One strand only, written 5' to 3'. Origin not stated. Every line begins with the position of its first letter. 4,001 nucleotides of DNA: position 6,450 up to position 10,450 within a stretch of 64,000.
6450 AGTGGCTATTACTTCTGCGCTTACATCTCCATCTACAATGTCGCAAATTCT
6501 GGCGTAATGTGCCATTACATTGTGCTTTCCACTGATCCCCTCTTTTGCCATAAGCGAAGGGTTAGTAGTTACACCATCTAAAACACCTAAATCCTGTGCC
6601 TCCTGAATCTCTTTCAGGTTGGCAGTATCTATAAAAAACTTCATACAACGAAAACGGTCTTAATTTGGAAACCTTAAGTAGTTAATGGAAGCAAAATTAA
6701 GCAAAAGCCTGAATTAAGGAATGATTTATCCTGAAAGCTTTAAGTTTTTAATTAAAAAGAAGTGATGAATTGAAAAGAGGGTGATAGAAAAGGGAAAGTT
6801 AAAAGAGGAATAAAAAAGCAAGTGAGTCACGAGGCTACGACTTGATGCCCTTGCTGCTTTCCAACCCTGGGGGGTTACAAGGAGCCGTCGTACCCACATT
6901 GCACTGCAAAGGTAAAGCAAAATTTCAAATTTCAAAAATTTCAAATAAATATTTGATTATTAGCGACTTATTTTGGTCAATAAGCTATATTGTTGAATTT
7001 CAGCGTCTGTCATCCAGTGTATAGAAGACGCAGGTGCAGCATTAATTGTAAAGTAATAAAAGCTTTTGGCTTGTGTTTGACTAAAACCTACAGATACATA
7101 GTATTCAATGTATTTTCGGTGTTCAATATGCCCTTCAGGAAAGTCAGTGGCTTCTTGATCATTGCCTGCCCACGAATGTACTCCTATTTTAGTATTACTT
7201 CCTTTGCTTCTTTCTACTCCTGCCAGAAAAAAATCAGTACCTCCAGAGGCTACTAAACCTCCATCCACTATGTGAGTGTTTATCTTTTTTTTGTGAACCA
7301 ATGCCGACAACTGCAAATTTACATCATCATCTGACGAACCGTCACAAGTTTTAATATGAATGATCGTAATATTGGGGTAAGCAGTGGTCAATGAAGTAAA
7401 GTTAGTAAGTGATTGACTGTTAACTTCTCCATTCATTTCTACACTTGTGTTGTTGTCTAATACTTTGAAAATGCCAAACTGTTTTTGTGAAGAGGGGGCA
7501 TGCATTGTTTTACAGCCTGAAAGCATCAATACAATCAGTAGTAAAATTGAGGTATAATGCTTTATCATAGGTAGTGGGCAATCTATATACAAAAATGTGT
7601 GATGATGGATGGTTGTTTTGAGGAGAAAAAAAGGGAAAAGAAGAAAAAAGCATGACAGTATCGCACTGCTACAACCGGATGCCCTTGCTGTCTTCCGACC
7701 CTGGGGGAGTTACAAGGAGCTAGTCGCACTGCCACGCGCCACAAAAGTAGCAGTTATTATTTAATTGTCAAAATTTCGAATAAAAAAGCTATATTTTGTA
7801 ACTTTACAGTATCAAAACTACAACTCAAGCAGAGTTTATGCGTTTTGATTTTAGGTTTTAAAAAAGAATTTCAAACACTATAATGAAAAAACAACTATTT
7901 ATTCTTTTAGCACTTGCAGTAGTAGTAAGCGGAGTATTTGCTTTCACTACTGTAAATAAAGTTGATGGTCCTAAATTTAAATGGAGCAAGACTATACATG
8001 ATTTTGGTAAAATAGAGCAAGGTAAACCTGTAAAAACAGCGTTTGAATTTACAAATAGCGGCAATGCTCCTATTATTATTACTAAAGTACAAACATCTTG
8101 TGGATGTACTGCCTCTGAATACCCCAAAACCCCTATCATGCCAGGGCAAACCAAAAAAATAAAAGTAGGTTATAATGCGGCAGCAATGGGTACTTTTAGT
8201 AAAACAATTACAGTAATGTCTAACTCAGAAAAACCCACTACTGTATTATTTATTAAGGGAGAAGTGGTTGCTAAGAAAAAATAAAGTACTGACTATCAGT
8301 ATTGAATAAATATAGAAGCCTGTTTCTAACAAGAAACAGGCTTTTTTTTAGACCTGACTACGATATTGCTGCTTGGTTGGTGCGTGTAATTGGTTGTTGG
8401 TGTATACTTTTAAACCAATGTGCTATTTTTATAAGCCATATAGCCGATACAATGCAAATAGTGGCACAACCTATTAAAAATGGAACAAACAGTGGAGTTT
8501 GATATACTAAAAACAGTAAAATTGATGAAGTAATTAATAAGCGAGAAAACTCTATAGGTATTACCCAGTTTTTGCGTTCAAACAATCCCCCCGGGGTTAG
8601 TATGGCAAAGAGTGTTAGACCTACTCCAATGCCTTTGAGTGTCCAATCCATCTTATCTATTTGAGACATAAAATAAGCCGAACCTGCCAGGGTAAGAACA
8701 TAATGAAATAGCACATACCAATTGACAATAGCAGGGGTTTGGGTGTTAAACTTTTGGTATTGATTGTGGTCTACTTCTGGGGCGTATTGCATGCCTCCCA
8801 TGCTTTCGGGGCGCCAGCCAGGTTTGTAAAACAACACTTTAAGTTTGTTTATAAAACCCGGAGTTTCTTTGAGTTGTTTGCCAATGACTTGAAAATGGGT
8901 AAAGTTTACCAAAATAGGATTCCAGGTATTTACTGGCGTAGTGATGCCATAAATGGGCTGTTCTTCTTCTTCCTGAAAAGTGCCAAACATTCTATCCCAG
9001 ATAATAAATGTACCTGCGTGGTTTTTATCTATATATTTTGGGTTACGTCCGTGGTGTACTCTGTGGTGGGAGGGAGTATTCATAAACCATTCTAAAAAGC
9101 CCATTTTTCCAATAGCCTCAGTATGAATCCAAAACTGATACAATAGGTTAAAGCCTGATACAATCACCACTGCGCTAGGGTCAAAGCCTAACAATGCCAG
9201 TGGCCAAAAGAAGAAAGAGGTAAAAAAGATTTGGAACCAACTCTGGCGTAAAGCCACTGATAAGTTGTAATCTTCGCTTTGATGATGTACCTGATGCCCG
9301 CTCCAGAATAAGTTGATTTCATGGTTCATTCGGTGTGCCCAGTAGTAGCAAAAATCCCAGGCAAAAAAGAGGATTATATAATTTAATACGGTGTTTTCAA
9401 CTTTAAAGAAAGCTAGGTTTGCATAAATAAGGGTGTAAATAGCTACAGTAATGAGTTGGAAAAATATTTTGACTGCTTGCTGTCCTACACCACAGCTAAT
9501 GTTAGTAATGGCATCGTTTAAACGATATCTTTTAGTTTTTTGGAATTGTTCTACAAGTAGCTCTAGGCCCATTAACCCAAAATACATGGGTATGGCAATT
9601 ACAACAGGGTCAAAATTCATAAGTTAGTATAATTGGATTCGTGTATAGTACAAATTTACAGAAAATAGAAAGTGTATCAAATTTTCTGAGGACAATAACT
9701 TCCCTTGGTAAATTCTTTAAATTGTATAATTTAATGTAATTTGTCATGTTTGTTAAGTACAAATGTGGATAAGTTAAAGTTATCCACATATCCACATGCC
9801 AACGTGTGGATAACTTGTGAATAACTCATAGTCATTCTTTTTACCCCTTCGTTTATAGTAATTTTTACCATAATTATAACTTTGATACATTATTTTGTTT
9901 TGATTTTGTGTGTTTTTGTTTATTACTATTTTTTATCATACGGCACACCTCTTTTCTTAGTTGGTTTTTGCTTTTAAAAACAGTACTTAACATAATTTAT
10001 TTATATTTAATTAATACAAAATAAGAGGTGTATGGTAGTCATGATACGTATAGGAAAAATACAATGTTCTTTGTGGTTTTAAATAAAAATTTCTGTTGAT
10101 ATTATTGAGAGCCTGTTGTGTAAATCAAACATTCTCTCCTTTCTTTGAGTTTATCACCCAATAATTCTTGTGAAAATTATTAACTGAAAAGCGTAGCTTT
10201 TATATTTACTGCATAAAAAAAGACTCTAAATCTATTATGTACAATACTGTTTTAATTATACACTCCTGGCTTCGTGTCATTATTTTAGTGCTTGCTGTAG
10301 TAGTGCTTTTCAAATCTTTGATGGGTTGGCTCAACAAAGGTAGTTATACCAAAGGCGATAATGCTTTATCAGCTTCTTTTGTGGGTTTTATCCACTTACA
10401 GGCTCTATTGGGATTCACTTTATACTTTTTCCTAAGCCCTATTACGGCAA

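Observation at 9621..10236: Dense DnaA-box cluster plus AT-rich tract: candidate oriC or DnaA-regulated locus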

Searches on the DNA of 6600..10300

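Call 72: search_rna_families(source=window, start=6600, end=10300, threshold=evalue, max_evalue=1)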
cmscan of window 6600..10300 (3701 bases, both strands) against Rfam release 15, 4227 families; matches with E-value up to 1: 5.
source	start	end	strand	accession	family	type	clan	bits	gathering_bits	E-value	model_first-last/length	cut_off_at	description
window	7646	7744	-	RF04183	Bacteroidales_small_SRP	Gene;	CL00003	64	55.2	8.6e-12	1-107/107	no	Bacteroidales small SRP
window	6816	6906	-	RF04183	Bacteroidales_small_SRP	Gene;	CL00003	38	55.2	3.6e-05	1-107/107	no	Bacteroidales small SRP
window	8276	8352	+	RF02064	STnc370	Gene; sRNA;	-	28.7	54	0.6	1-71/71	no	Enterobacterial sRNA STnc370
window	8252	8349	+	RF02617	SSRC10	Gene; sRNA;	-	28.1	56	0.019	1-113/113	no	Streptococcus sRNA 10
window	8286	8350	+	RF00506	Thr_leader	Cis-reg; leader;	-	26.9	55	0.042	1-118/118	no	Threonine operon leader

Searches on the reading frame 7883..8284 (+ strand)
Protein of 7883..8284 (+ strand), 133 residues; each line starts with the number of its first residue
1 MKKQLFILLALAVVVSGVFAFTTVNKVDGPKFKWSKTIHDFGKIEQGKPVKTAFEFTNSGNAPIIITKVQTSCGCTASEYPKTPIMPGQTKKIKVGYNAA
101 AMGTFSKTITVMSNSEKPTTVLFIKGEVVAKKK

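Call 8: search_protein_families(library=pfam, proteins=[window:7883-8284:+])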
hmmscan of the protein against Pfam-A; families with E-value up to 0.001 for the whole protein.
window:7883-8284:+ (133 aa): 2 families
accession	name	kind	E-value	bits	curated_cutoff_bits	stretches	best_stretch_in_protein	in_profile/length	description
PF07610.17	DUF1573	-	4.5e-37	126.4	26.1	1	32-128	1-98/98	Protein of unknown function (DUF1573)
PF22544.2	HYDIN_VesB_CFA65-like_Ig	-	3.7e-20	72.4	25.5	1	30-127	1-100/100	HYDIN/CFA65/VesB-like, Ig-like domain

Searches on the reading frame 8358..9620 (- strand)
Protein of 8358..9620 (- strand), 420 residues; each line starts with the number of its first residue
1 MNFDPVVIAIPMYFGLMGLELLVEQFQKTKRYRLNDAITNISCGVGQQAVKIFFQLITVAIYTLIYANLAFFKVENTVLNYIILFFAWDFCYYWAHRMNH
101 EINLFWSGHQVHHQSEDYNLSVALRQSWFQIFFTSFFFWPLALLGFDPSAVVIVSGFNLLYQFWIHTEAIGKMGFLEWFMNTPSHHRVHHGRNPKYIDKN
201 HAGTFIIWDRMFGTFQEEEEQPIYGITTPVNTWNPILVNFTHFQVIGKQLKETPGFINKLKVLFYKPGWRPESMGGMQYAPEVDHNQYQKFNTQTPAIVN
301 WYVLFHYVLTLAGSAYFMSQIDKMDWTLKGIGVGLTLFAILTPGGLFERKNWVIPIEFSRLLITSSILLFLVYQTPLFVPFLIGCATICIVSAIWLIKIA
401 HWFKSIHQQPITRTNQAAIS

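Call 8: search_protein_families(library=pfam, proteins=[window:8358-9620:-])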
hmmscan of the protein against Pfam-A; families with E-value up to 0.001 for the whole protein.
window:8358-9620:- (420 aa): 1 family
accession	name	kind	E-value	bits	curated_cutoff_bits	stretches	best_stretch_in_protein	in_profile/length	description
PF04116.19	FA_hydroxylase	-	2.7e-30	105.9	31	1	82-214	2-132/132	Fatty acid hydroxylase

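Call 10: find_related_loci(query=window:8358-9620:-, collection=genome_contigs, flank=10000)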
Query window:8358-9620:- (420 aa) in genome_contigs; peptide patterns used: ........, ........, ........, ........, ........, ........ (x = any residue, [..] = any of these).
600 stretches matched a pattern (row limit reached: there are more); 587 encode a relative of the query (tblastn E <= 1e-3); the best 80 are kept; 80 distinct loci.
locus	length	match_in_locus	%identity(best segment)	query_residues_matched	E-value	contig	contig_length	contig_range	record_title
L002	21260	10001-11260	98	1-420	0e+0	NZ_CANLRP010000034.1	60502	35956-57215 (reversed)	Uncultured Microscilla sp. isolate N.fasta NODE_34, whole genome shotgun sequence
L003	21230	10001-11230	74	4-410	0e+0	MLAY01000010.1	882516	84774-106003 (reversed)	Marine bacterium AO1-C Bin2_contig__8_len_882516_cov_107.531_ID_15, whole genome shotgun sequence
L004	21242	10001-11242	75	1-413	0e+0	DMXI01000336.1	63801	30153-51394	MAG TPA_asm: Microscillaceae bacterium isolate UBA11690 contig_1011, whole genome shotgun sequence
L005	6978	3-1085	75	49-409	0e+0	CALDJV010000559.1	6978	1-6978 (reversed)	MAG TPA_asm: uncultured Cytophagaceae bacterium isolate SRR6490003_bin.60_CONCOCT_v1.1_MAG genome assembly, contig: ERZ7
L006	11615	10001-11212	57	4-405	1e-150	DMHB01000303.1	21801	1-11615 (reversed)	MAG TPA_asm: Microscillaceae bacterium isolate UBA8158 contig_5484, whole genome shotgun sequence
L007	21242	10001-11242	53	3-416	2e-148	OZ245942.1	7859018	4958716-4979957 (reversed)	MAG: Cyclobacteriaceae bacterium isolate d64f6be0-ca85-411b-9194-a2fe2d2d5358 genome assembly, chromosome: 1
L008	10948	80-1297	56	1-407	6e-144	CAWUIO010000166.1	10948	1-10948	MAG: uncultured Microscillaceae bacterium isolate SRR17458634_maxbin2_7_1705322956 genome assembly, contig: ERZ21854010.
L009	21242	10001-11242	51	1-412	1e-142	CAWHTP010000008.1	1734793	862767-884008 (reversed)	MAG: uncultured Cytophagales bacterium isolate MFD03250.bin.1.6 genome assembly, contig: contig_5113, whole genome shotg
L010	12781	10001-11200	54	1-403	2e-142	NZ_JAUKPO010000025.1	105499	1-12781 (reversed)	Rhodocytophaga aerolata strain KACC 12507 NODE_25_length_105499_cov_90.627082, whole genome shotgun sequence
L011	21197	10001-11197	54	1-399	3e-142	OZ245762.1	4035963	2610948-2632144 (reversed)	MAG: Fulvivirga sp. isolate 53f8a290-981c-4c70-b927-bcc3fd8ff10f genome assembly, chromosome: 1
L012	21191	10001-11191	56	1-397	3e-142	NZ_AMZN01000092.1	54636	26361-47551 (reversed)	Fulvivirga imtechensis AK7 contig92, whole genome shotgun sequence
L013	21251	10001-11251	50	1-420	1e-141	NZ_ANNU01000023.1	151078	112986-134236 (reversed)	Nafulsella turpanensis ZLM-10 contig0023, whole genome shotgun sequence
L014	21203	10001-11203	51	1-408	1e-141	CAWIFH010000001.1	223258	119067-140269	MAG: uncultured Cytophagales bacterium isolate MFD01721.bin.3.224 genome assembly, contig: contig_14773, whole genome sh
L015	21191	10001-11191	55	1-397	3e-139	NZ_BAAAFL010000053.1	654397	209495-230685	Fulvivirga kasyanovii strain JCM 16186 sequence53, whole genome shotgun sequence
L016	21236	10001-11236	50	1-414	6e-139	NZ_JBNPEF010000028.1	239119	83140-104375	MAG: Marivirga sp. isolate fr_S2C459_1 S2CNODE_19_length_239119_cov_15_296269, whole genome shotgun sequence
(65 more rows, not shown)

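Call 69: search_protein_families(library=ncbifam, proteins=[window:8358-9620:-], max_evalue=0.01)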
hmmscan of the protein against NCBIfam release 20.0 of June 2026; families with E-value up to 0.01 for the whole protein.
window:8358-9620:- (420 aa): 1 family
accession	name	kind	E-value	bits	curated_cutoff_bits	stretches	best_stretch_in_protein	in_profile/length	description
NF052566.1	OrLpdHdlsOlsERhiz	equivalog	7.6e-15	55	475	1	76-222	113-261/293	ornithine lipid hydroxylase OlsE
